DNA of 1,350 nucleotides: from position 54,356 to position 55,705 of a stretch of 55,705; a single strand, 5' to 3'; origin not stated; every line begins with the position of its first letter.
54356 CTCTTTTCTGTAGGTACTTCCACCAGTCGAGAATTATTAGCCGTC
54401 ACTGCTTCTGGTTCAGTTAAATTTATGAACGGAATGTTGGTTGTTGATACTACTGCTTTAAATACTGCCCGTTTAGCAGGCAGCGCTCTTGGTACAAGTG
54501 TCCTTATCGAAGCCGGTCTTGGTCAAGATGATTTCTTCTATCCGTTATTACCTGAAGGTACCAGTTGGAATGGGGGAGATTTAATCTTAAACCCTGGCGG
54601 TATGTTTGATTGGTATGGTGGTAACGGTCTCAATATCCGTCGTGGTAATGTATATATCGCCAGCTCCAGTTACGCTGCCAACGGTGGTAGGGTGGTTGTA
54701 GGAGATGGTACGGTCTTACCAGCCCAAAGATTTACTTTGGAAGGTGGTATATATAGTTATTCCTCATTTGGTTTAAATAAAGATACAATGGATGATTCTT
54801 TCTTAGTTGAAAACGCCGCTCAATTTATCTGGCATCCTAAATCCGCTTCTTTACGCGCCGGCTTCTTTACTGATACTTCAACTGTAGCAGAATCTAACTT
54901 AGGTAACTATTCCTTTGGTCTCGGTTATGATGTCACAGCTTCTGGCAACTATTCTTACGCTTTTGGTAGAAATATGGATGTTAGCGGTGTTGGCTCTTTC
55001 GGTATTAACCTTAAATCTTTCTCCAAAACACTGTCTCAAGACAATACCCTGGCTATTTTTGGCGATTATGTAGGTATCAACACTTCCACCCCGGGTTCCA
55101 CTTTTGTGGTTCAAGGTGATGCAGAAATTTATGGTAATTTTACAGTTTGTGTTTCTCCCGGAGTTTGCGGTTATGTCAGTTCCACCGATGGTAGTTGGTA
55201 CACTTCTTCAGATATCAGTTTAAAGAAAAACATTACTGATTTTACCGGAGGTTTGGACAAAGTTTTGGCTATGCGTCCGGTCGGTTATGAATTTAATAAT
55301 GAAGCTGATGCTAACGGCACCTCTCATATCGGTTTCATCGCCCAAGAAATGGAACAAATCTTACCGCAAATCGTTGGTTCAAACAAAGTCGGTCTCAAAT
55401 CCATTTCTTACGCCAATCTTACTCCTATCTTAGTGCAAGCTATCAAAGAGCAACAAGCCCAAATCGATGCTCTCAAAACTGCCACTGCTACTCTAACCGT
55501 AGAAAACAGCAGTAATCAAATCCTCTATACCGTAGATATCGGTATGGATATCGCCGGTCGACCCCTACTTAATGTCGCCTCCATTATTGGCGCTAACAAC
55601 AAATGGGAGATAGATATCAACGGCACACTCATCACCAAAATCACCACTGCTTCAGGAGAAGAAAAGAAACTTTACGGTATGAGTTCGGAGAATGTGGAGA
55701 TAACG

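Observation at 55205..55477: Phage tail-fibre-type S74 intramolecular chaperone domain near the visible end of a chromosomal giant protein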

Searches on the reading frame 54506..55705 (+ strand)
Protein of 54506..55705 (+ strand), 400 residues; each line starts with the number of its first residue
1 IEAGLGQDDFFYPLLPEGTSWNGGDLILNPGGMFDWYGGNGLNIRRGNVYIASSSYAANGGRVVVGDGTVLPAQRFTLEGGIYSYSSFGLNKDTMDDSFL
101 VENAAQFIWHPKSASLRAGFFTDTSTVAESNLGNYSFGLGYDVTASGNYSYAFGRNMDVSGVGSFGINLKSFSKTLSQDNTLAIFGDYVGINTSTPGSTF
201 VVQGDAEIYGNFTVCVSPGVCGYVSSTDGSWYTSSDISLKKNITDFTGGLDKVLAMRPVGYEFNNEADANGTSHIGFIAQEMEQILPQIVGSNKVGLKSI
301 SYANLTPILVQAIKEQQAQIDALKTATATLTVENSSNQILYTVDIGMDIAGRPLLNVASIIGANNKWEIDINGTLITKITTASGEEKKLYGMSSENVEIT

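Call 9: find_homologous_proteins(query=window:54506-55705:+, max_evalue=0.001)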
Query window:54506-55705:+ (400 aa): 224 proteins with E <= 0.001 among 8000 candidates; the best 120 are listed.
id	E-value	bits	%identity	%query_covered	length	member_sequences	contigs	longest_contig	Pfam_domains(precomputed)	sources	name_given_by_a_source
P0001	1.0e-150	520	100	61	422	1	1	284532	PF13884.12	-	-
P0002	2.8e-25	108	48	23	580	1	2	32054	PF13884.12,PF05658.20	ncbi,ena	-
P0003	4.0e-25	107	50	24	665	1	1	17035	PF13884.12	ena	-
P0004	1.1e-22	99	77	18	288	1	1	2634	-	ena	-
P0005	4.5e-22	97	31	52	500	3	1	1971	PF26696.1,PF13884.12,PF05658.20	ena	-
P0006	5.9e-22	97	37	47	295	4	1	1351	PF13884.12,PF05658.20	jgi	-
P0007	1.5e-19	89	36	51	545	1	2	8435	PF13884.12,PF05658.20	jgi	jgi:hypothetical protein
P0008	1.7e-19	88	36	49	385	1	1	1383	PF13884.12,PF05658.20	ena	-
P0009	3.1e-19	88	38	52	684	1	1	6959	PF13884.12,PF05658.20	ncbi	-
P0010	2.2e-18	85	34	30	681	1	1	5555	PF13884.12,PF05658.20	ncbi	-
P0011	4.7e-18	84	29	36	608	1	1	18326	PF13884.12,PF05658.20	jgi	jgi:hypothetical protein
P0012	6.8e-18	83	28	80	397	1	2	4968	PF26696.1,PF13884.12,PF05658.20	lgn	-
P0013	2.6e-17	81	36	47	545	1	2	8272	PF13884.12,PF05658.20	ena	-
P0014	5.7e-17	80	41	24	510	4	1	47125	PF13884.12,PF05658.20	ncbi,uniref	ncbi:tail fiber domain-containing protein [Emticicia sp.]|uniref:tail fiber domain-containing protei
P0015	1.3e-16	79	34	50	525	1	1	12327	PF13884.12,PF05658.20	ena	-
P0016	1.9e-16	78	32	71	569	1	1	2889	PF26696.1,PF13884.12,PF05658.20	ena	-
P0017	4.0e-16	77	33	44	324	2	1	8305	PF13884.12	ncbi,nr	ncbi:tail fiber domain-containing protein, partial [Candidatus Saccharibacteria bacterium]|nr:tail f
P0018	7.9e-16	76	41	31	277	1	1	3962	PF13884.12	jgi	jgi:hypothetical protein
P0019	9.8e-16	76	39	34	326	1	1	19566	PF13884.12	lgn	-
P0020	1.1e-15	76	49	26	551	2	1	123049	PF13884.12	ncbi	ncbi:tail fiber domain-containing protein [Hymenobacter antarcticus]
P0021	2.1e-15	75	54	23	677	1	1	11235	PF01107.24,PF13884.12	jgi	jgi:hypothetical protein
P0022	2.2e-15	75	35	48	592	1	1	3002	PF13884.12,PF05658.20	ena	-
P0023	2.8e-15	75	46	26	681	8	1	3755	PF26696.1,PF13884.12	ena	-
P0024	5.5e-15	74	44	22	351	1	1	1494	PF13884.12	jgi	jgi:hypothetical protein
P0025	5.8e-15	74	34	51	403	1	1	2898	PF18962.8,PF13884.12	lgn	-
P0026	6.2e-15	73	38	36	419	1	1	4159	PF13884.12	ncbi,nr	ncbi:MAG: hypothetical protein HC831_21865, partial [Chloroflexia bacterium]|nr:hypothetical protein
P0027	6.6e-15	73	33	50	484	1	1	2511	PF13884.12,PF05658.20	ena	-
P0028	7.3e-15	73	29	49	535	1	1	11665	PF26696.1,PF13884.12,PF05658.20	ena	-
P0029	7.6e-15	73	42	28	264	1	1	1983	PF13884.12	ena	-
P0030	8.7e-15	73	40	27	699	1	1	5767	PF18962.8,PF13884.12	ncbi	-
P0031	1.0e-14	73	34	47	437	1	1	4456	PF13884.12,PF05658.20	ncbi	ncbi:MAG: tail fiber domain-containing protein, partial [Bacteroidota bacterium]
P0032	1.3e-14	72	43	24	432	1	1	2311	PF26696.1,PF13884.12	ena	-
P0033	1.4e-14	72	26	57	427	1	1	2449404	PF13884.12,PF05658.20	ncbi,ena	-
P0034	1.8e-14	72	38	33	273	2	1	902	PF13884.12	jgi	jgi:hypothetical protein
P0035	2.2e-14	72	40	33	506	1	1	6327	PF13884.12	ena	-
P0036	2.4e-14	71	36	40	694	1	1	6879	PF13884.12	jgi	jgi:hypothetical protein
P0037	2.7e-14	71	36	33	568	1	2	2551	PF26696.1,PF13884.12,PF05658.20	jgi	jgi:hypothetical protein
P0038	4.2e-14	71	43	27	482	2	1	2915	PF13884.12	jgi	-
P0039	4.7e-14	71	32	48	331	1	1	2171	PF13884.12,PF05658.20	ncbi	ncbi:MAG: tail fiber domain-containing protein, partial [Rhodothermales bacterium]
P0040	5.7e-14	70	30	45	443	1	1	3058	PF13884.12,PF05658.20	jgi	jgi:hypothetical protein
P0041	7.3e-14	70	45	25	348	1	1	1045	PF13884.12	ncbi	ncbi:MAG: tail fiber domain-containing protein, partial [Hymenobacter sp.]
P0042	1.0e-13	69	39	35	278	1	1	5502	PF13884.12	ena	-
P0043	1.4e-13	69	46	25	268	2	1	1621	PF13884.12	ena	-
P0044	1.4e-13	69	45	35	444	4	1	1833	PF13884.12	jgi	jgi:hypothetical protein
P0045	1.5e-13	69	38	37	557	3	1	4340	PF26696.1,PF13884.12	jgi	jgi:hypothetical protein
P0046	3.2e-13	68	33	39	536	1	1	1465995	PF26696.1,PF13884.12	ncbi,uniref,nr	ncbi:tail fiber domain-containing protein [Hymenobacter pini]|uniref:tail fiber domain-containing pr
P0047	3.6e-13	68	42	26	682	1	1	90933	PF13884.12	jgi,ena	-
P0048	3.9e-13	68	46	26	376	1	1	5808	PF13884.12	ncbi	ncbi:MAG: tail fiber domain-containing protein, partial [Janthinobacterium lividum]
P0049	5.4e-13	67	29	51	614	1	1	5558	PF21300.3,PF13884.12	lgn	-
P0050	5.7e-13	67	33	56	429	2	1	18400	PF13884.12,PF05658.20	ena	-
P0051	5.7e-13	67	40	34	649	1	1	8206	PF13884.12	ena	-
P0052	6.3e-13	67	38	36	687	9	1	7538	PF26696.1,PF13884.12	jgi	-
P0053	6.5e-13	67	47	24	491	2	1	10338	PF13884.12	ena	-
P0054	7.4e-13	67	36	30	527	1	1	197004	PF13884.12,PF05658.20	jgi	jgi:hypothetical protein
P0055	7.9e-13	66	42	25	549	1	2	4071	PF13884.12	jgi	-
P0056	7.9e-13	66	42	25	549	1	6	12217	PF13884.12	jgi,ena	-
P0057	1.1e-12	66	44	23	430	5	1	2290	PF13884.12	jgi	jgi:hypothetical protein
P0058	1.1e-12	66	42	28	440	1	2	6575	PF13884.12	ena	-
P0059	1.4e-12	66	39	26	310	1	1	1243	PF18962.8,PF13884.12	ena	-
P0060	1.5e-12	66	31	37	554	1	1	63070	PF26696.1,PF13884.12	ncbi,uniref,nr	ncbi:tail fiber domain-containing protein [Hymenobacter rigui]|uniref:Tail fiber domain-containing p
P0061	1.7e-12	65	44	22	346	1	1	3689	PF13884.12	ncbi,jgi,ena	jgi:hypothetical protein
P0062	2.1e-12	65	39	37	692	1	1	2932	PF26696.1,PF13884.12,PF10102.15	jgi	jgi:hypothetical protein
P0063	2.2e-12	65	33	53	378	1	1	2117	PF13884.12,PF05658.20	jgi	jgi:hypothetical protein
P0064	2.3e-12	65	34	35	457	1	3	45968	PF18962.8,PF13884.12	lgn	-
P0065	3.0e-12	65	41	25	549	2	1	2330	PF13884.12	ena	-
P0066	3.0e-12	65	41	25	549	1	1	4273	PF13884.12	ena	-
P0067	3.2e-12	64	39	27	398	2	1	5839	PF13884.12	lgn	-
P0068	3.2e-12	64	28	82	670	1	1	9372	PF13884.12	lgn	-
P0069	3.7e-12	64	30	48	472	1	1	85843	PF13884.12,PF05658.20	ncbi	-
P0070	3.8e-12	64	46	25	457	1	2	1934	PF13884.12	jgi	jgi:hypothetical protein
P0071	4.4e-12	64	41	27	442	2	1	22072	PF13884.12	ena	-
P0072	5.1e-12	64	37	25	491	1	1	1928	PF13884.12,PF05658.20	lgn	-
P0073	9.3e-12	63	39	28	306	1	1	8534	PF18962.8,PF13884.12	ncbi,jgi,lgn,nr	ncbi:MAG: tail fiber domain-containing protein [Bacteroidales bacterium]|jgi:hypothetical protein|nr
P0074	9.8e-12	63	35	35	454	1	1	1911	PF13884.12,PF08309.18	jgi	jgi:hypothetical protein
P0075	9.9e-12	63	39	33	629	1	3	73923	PF26696.1,PF18962.8,PF13884.12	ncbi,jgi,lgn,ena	jgi:hypothetical protein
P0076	1.0e-11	63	40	24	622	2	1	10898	PF13884.12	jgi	jgi:hypothetical protein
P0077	1.1e-11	63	36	53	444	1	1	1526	PF13884.12,PF05658.20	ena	-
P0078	1.1e-11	63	39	31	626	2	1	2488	PF13884.12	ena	-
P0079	1.1e-11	63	34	35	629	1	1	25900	PF13884.12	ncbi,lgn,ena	-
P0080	1.3e-11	62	39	27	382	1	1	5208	PF13884.12,PF05658.20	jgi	jgi:hypothetical protein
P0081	1.4e-11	62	43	25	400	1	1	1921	PF13884.12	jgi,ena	jgi:hypothetical protein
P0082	1.5e-11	62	29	67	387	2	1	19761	PF13884.12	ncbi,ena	-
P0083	1.6e-11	62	43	25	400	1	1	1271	PF13884.12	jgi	jgi:hypothetical protein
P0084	1.9e-11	62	41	23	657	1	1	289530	PF26696.1,PF13884.12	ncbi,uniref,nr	ncbi:tail fiber domain-containing protein [Hymenobacter negativus]|uniref:Tail fiber domain-containi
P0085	2.0e-11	62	36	29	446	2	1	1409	PF18962.8,PF13884.12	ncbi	ncbi:MAG: tail fiber domain-containing protein, partial [Bacteroidota bacterium]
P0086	2.2e-11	62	37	24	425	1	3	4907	PF13884.12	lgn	-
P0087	2.3e-11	62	35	34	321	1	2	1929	PF13884.12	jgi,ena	jgi:hypothetical protein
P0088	3.2e-11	61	37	27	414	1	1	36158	PF13884.12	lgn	-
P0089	3.4e-11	61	38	35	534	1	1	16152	PF18962.8,PF13884.12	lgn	-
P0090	3.4e-11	61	30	46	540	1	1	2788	PF13884.12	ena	-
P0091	3.5e-11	61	38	34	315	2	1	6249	PF13884.12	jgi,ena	jgi:hypothetical protein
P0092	3.9e-11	61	38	26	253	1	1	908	PF13884.12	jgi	jgi:uncharacterized protein YaiE (UPF0345 family)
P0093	4.3e-11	61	34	32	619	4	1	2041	PF13884.12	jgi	jgi:hypothetical protein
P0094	4.6e-11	61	43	27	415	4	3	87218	PF13884.12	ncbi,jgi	jgi:hypothetical protein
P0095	5.1e-11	61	25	59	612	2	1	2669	PF13884.12,PF05658.20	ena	-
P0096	6.3e-11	60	46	23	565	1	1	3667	PF13884.12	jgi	jgi:hypothetical protein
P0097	7.7e-11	60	32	34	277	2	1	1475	PF13884.12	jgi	-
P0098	8.4e-11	60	34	48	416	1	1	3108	PF13884.12,PF05658.20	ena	-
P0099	1.2e-10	59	39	26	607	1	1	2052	PF26696.1,PF13884.12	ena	-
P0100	1.6e-10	59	27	68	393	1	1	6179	PF13884.12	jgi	jgi:Chaperone of endosialidase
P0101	1.7e-10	59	39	35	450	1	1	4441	PF13884.12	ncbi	ncbi:MAG: tail fiber domain-containing protein, partial [Bacteroidota bacterium]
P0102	1.7e-10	59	28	85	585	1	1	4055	PF13884.12,PF05658.20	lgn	-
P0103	1.9e-10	59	39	25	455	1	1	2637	PF13884.12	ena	-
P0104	2.2e-10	58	38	27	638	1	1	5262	PF13884.12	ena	-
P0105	2.2e-10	58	35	34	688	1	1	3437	PF26696.1,PF13884.12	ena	-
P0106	2.6e-10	58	33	45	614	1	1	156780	PF13884.12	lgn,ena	-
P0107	2.8e-10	58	36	30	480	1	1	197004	PF13884.12,PF05658.20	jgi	jgi:hypothetical protein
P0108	3.7e-10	58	28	49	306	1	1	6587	PF13884.12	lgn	-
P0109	4.1e-10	58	43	25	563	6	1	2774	PF13884.12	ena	-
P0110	4.2e-10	58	44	23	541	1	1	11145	PF13884.12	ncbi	-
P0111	4.6e-10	57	34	34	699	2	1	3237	PF13884.12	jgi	-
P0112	5.5e-10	57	39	26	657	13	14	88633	PF13884.12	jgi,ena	jgi:hypothetical protein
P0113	5.7e-10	57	37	28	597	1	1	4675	PF13884.12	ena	-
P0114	9.3e-10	56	46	23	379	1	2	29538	PF13884.12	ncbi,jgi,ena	jgi:hypothetical protein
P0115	1.0e-9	56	39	21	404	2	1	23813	PF13884.12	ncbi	ncbi:MAG: tail fiber domain-containing protein [Synechococcaceae cyanobacterium]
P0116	1.1e-9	56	32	42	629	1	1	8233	PF13884.12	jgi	jgi:hypothetical protein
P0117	1.3e-9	56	40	25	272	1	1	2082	PF13884.12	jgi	jgi:hypothetical protein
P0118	1.3e-9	56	44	29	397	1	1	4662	PF13884.12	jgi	jgi:hypothetical protein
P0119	1.4e-9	56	39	24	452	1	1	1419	PF13884.12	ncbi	ncbi:MAG: tail fiber domain-containing protein, partial [Bacteroidota bacterium]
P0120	1.5e-9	56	38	24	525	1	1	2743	PF13884.12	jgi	jgi:hypothetical protein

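Call 11: find_encoding_contigs(protein=P0001, flank=10000, max_places=4)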
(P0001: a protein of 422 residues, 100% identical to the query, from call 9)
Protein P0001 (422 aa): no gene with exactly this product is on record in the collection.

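Call 14: find_related_loci(query=P0001, collection=genome_contigs, flank=10000)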
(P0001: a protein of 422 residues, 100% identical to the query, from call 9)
Query P0001 (422 aa) in genome_contigs; peptide patterns used: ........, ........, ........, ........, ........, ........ (x = any residue, [..] = any of these).
196 stretches matched a pattern; 100 encode a relative of the query (tblastn E <= 1e-3); the best 80 are kept; 80 distinct loci.
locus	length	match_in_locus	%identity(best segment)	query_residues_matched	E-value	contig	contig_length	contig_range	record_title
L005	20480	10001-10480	38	6-168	1e-24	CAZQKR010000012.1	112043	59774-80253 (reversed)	MAG TPA_asm: uncultured Saprospiraceae bacterium isolate binchicken_co22_114 genome assembly, contig: NODE_168_length_11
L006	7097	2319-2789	36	178-327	1e-24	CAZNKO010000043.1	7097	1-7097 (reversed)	MAG TPA_asm: uncultured Gammaproteobacteria bacterium isolate binchicken_co232_111 genome assembly, contig: NODE_20009_l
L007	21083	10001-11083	29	33-420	2e-24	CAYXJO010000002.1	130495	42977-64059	MAG TPA_asm: uncultured Gammaproteobacteria bacterium isolate SRP263991_co4_11 genome assembly, contig: NODE_61_length_1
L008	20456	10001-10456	45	27-164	1e-21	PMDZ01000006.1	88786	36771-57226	MAG: Candidatus Nomurabacteria bacterium isolate fen_1328 73.20120700_E2X.147_contig_32211, whole genome shotgun sequenc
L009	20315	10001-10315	49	78-182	3e-21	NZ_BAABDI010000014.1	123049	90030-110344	Hymenobacter antarcticus strain JCM 17217 sequence14, whole genome shotgun sequence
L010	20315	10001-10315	47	78-182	4e-20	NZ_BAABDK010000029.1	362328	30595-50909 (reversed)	Hymenobacter glaciei strain JCM 17225 sequence29, whole genome shotgun sequence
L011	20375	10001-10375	39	27-165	4e-20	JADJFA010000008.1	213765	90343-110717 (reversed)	MAG: Lewinellaceae bacterium isolate Bjer_18-Q3-R1-45_BATAC.327 tig00006237-10-2139400, whole genome shotgun sequence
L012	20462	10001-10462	41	34-169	5e-20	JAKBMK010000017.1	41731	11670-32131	MAG: bacterium isolate FK3.bin58 NODE_1716_length_41731_cov_1.588525, whole genome shotgun sequence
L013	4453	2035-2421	41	51-177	5e-20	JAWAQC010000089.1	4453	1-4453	MAG: Candidatus Woesearchaeota archaeon isolate SZTDM-2_201709_bins_42 SZTDM-2_201709_bins_42_scaffold_89, whole genome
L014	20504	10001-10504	34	4-174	7e-20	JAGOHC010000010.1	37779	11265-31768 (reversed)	MAG: Saprospiraceae bacterium isolate Go_SlDig_bin_398 Go_SlDig_2855_length_37779_cov_5.043583, whole genome shotgun seq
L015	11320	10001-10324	41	64-177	1e-19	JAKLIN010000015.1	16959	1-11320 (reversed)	MAG: Nanoarchaeota archaeon isolate RA.bin88 RA.bin88_15, whole genome shotgun sequence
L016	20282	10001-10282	47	76-165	5e-19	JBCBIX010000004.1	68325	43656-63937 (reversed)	MAG: Bacteroidota bacterium isolate J06626_11 NODE_4_length_68325_cov_8.426796, whole genome shotgun sequence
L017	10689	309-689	40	33-167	4e-19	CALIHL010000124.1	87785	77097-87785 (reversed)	MAG: uncultured Saprospiraceae bacterium isolate R3_Bin_Bin_219_1 genome assembly, contig: c_000000415159, whole genome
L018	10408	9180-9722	35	2-184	6e-19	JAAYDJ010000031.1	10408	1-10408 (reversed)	MAG: Bacteroidales bacterium isolate AS06rmzACSIP_547 461304_AS06, whole genome shotgun sequence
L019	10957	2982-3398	36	188-321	1e-18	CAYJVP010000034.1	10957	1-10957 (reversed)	MAG TPA_asm: uncultured Gammaproteobacteria bacterium isolate ERP125453_co1_234 genome assembly, contig: NODE_6904_lengt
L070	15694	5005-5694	31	169-416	7e-23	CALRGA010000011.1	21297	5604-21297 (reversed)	MAG: Candidatus Uhrbacteria bacterium RIFOXYB12_FULL_58_10 isolate AH-03may19-8 genome assembly, contig: AH-03may19-C430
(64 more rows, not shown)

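Call 15: find_related_loci(query=P0001, collection=metagenome_contigs, flank=10000)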
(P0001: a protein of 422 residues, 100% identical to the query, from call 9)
Query P0001 (422 aa) in metagenome_contigs; peptide patterns used: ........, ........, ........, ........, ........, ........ (x = any residue, [..] = any of these).
599 stretches matched a pattern (row limit reached: there are more); 457 encode a relative of the query (tblastn E <= 1e-3); the best 80 are kept; 80 distinct loci.
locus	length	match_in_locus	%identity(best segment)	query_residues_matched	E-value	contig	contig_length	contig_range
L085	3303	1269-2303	68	1-344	9e-148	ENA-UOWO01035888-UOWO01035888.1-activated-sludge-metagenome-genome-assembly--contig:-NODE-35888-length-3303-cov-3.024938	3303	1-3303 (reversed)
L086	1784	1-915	64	126-422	3e-121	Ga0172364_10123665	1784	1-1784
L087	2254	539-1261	61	174-397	1e-83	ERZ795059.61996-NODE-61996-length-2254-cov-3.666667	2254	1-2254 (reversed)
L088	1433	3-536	61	244-422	1e-52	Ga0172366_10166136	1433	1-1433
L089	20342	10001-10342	56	56-167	3e-30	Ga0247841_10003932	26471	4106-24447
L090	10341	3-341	53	227-342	3e-27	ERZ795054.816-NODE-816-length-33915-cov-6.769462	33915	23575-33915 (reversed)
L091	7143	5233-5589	44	33-164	3e-26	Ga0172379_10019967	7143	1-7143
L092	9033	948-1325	42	30-168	3e-24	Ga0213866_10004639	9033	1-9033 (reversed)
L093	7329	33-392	43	46-181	4e-24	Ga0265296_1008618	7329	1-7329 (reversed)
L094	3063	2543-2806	51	77-168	6e-23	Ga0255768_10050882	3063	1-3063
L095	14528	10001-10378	41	30-168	1e-22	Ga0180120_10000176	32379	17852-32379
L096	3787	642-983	45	54-168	1e-22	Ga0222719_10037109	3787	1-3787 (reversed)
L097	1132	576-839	51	77-168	2e-23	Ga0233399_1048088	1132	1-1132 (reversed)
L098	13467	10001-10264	51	77-168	1e-22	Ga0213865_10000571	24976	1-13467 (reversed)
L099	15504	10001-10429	41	61-199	2e-22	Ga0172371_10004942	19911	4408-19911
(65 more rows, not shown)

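Call 19: search_protein_families(library=pfam, proteins=[P0003, P0004, P0017], max_evalue=10)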
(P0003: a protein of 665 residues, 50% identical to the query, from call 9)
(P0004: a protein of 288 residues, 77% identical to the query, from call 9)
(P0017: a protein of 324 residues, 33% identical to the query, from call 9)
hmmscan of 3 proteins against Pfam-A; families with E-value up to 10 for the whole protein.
P0003 (665 aa): 4 families
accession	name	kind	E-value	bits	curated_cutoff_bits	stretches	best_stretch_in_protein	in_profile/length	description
PF13884.11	Peptidase_S74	-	1.9e-15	57.3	22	1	220-277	1-57/58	Chaperone of endosialidase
PF06818.20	Fez1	-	0.012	16.5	34.4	1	370-451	45-126/199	Fez1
PF04977.20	DivIC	-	0.38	11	28.9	1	396-427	22-53/80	Septum formation initiator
PF04519.19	Bactofilin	-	0.48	11.1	27.9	1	302-360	38-93/98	Polymer-forming cytoskeletal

P0004 (288 aa): 0 families

P0017 (324 aa): 5 families
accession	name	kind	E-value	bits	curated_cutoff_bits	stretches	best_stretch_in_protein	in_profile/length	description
PF13884.11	Peptidase_S74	-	1.8e-14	54.2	22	1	114-167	1-57/58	Chaperone of endosialidase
PF22349.1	Fervidolysin_SD2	-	0.019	15.5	26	1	218-266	48-96/113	Fervidolysin, second beta-sandwich domain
PF22644.2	BsNagA_N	-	0.063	13.5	27.4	1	34-45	14-25/50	BsNagA composite domain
PF05531.17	NPV_P10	-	0.072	14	29.8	1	191-214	12-35/75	Nucleopolyhedrovirus P10 protein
PF09458.16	H_lectin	-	0.1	13.2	24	1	269-309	2-49/67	H-type lectin domain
